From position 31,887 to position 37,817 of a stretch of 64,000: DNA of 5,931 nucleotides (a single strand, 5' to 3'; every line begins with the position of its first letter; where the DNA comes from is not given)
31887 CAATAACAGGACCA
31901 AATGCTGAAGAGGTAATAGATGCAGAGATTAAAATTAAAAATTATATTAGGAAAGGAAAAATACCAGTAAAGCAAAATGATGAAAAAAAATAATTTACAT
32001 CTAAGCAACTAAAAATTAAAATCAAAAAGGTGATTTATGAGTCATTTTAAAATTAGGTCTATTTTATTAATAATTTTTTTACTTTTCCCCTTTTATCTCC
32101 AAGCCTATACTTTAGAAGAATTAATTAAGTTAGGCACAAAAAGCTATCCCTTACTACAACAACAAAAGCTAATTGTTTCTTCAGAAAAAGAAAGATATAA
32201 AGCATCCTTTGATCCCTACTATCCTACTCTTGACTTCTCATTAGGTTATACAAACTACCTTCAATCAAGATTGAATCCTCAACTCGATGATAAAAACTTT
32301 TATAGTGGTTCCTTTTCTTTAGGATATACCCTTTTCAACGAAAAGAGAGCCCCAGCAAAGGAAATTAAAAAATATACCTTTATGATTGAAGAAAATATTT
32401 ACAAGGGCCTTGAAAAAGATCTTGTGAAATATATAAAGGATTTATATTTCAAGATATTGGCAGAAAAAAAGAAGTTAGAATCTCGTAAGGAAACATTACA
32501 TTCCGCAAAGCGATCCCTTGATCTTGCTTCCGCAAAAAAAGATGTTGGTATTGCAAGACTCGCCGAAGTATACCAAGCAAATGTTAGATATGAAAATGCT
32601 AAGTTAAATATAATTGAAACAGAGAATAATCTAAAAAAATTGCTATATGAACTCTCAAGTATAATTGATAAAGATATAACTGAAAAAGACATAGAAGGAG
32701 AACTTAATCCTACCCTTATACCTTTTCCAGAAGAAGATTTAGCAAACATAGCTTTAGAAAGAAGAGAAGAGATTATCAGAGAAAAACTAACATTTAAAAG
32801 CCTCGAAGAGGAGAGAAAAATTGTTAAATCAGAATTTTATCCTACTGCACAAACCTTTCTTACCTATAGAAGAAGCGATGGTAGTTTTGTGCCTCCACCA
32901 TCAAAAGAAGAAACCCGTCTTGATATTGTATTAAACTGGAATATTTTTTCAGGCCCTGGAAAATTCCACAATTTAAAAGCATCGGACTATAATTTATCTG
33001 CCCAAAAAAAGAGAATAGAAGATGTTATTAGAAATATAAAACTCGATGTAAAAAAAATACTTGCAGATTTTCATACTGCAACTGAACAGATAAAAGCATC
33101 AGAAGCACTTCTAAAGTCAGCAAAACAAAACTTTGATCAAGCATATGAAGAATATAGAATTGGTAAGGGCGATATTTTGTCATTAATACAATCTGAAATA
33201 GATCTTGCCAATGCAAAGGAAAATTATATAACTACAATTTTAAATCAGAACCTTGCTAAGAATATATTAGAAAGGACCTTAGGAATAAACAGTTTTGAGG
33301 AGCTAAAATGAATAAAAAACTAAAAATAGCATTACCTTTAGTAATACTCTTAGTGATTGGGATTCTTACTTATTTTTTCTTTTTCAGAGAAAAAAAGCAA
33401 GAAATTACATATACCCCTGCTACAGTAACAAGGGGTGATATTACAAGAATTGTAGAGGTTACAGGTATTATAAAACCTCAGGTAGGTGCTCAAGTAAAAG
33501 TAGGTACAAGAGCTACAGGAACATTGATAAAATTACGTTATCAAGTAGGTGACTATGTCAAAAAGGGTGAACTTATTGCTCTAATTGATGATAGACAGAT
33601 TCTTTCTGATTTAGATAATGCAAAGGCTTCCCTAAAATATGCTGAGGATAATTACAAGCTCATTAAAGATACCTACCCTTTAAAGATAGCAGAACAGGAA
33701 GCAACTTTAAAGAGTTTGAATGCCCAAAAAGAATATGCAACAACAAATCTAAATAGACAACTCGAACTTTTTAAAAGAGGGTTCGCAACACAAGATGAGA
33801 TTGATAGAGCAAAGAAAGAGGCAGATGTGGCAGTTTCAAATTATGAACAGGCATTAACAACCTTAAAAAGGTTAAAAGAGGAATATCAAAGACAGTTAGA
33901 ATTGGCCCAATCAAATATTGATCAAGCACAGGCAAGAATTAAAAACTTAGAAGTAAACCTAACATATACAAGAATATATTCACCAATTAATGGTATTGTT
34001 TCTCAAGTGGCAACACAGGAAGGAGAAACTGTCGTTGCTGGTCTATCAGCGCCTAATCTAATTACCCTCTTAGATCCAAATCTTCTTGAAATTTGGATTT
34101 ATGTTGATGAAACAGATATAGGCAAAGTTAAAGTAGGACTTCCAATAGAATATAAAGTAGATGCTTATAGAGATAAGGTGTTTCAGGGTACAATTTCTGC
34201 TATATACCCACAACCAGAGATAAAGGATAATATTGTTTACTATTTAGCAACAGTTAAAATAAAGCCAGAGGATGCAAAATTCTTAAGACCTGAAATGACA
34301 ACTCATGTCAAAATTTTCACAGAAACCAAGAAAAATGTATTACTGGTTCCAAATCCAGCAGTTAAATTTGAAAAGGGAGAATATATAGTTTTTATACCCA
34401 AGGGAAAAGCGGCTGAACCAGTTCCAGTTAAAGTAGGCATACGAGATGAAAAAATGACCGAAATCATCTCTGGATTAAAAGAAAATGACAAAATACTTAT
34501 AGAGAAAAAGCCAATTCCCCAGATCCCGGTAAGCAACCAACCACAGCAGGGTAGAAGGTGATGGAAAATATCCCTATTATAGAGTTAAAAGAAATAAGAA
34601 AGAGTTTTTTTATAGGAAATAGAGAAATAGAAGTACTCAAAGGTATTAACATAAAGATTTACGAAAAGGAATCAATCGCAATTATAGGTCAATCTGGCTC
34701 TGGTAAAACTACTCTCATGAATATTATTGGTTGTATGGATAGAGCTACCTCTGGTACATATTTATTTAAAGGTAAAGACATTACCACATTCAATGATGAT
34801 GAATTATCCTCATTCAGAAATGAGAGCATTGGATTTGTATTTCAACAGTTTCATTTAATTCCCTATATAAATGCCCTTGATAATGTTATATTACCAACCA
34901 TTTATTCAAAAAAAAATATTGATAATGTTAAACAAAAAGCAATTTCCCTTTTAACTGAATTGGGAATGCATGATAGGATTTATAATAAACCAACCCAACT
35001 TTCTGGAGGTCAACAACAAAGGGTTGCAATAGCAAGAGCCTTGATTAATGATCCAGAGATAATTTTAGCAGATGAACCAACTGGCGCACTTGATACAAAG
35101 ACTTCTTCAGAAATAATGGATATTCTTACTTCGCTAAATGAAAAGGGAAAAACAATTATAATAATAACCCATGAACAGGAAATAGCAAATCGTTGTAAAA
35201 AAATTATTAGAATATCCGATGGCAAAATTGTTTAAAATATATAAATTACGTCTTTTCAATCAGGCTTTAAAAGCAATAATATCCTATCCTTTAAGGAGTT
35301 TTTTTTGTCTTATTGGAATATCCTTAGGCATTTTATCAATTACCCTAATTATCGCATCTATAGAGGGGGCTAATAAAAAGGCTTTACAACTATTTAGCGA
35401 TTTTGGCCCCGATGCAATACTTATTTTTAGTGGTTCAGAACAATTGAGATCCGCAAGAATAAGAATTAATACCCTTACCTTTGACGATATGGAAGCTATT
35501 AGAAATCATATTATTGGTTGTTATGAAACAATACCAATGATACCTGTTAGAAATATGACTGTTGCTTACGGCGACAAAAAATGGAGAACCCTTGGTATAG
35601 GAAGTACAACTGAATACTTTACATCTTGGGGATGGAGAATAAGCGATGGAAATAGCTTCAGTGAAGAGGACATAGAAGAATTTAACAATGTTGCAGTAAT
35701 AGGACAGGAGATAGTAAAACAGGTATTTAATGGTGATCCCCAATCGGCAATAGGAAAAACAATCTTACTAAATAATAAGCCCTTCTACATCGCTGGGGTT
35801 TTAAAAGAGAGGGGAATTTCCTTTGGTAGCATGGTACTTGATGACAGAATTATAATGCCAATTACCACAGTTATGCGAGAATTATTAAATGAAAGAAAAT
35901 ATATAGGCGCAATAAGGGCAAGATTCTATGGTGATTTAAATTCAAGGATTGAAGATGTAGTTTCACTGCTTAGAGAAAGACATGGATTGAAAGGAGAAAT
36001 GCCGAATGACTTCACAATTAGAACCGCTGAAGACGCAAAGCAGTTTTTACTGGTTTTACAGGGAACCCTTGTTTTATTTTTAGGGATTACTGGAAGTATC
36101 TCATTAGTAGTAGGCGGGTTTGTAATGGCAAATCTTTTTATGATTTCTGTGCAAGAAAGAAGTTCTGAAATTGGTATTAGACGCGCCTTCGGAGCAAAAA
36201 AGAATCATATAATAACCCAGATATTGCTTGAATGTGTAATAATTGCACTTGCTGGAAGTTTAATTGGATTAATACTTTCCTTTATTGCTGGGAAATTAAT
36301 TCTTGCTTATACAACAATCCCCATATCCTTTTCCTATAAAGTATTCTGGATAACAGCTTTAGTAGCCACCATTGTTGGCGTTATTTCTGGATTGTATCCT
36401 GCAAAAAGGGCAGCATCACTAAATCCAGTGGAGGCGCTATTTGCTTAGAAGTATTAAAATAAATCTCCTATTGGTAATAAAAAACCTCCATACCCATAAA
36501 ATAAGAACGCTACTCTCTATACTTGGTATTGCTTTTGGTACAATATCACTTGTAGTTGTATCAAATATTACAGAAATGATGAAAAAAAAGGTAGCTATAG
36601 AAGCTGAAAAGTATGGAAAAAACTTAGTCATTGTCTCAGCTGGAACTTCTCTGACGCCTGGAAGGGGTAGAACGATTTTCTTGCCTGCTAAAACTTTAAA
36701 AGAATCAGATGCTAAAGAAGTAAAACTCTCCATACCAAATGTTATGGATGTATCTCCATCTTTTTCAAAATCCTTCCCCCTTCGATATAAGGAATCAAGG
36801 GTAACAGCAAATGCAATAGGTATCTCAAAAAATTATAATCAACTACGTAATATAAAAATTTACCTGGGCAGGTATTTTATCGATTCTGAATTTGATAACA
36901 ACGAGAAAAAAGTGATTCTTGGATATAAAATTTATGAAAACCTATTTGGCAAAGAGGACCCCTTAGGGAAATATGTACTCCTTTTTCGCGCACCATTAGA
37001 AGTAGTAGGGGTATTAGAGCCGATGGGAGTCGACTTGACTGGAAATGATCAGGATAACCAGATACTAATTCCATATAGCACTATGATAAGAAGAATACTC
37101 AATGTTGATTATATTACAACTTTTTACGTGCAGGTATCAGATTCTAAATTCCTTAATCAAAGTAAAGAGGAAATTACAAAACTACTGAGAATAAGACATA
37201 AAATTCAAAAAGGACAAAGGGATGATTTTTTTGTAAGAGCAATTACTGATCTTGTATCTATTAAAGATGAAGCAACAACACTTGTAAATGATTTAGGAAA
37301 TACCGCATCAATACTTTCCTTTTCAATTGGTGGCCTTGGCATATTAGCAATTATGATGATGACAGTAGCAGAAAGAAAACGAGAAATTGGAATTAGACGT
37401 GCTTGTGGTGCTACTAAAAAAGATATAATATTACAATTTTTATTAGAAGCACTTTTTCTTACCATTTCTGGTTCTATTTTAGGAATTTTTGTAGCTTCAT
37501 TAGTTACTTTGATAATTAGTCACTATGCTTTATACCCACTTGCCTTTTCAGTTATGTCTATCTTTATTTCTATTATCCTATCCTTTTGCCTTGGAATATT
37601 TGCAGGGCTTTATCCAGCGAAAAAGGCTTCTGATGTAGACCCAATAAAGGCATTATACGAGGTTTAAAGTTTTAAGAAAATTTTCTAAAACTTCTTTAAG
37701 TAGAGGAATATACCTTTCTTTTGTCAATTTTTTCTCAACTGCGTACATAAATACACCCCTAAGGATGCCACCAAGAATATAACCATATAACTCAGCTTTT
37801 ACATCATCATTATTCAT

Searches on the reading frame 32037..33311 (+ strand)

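Call 24: search_protein_families(library=ncbifam, proteins=[window:32037-33311:+], max_evalue=1e-25)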
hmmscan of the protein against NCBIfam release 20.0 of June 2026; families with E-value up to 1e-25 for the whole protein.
window:32037-33311:+ (424 aa): 1 family
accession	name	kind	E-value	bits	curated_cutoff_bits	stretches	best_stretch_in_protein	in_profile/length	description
TIGR01844.1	type_I_sec_TolC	subfamily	2.6e-30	105.8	225.15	1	23-401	2-383/414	TolC family outer membrane protein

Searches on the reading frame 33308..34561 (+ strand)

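Call 24: search_protein_families(library=ncbifam, proteins=[window:33308-34561:+], max_evalue=1e-25)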
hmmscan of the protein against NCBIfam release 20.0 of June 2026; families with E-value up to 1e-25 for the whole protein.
window:33308-34561:+ (417 aa): 5 families
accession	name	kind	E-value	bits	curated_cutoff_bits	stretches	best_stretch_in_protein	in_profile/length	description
NF008606.0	PRK11578.1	equivalog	7.5e-48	163.5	342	1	11-400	11-364/371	macrolide transporter subunit MacA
TIGR01730.1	RND_mfp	subfamily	3.4e-46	157.7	94.9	1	194-399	108-308/322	efflux RND transporter periplasmic adaptor subunit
TIGR00998.1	8a0101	subfamily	1e-31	110.1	390.8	1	11-299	8-281/334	EmrA/EmrK family multidrug efflux transporter periplasmic adaptor subunit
NF002939.0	PRK03598.1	equivalog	1.8e-31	109.5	393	1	62-305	44-286/332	secretion protein HlyD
TIGR00999.1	8a0102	subfamily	4.1e-30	104.8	319.3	1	81-399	1-265/271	CzcB/NccB family metal efflux transporter periplasmic adaptor subunit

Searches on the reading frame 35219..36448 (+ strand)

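Call 24: search_protein_families(library=ncbifam, proteins=[window:35219-36448:+], max_evalue=1e-25)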
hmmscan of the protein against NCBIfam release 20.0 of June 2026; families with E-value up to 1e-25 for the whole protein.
window:35219-36448:+ (409 aa): 2 families
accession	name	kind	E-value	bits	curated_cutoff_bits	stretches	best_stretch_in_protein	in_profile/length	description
NF007826.0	PRK10535.1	equivalog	4.5e-54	183.8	966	1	15-407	260-645/648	macrolide ABC transporter ATP-binding protein/permease MacB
TIGR03434.1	ADOP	subfamily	7.3e-35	120.3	622.3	1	108-407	95-399/803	ADOP family duplicated permease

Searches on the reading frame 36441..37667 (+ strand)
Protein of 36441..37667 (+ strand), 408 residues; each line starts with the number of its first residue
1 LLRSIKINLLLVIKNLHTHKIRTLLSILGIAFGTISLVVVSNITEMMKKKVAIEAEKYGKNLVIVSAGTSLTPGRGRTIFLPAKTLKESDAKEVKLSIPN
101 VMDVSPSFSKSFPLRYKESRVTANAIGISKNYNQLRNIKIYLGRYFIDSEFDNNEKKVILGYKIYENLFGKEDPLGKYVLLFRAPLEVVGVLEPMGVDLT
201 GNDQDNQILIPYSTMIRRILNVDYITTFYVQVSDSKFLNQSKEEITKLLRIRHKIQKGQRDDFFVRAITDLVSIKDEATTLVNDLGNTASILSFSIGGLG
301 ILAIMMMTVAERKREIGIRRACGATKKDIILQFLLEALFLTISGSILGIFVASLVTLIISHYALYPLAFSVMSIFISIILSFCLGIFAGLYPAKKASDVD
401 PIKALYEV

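Call 24: search_protein_families(library=ncbifam, proteins=[window:36441-37667:+], max_evalue=1e-25)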
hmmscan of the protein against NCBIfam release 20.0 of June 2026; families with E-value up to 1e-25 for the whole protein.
window:36441-37667:+ (408 aa): 2 families
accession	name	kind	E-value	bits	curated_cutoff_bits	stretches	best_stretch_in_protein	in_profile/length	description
NF007826.0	PRK10535.1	equivalog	1.1e-57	195.7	966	1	6-405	255-645/648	macrolide ABC transporter ATP-binding protein/permease MacB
TIGR03434.1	ADOP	subfamily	2.1e-31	108.8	622.3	1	118-405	522-800/803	ADOP family duplicated permease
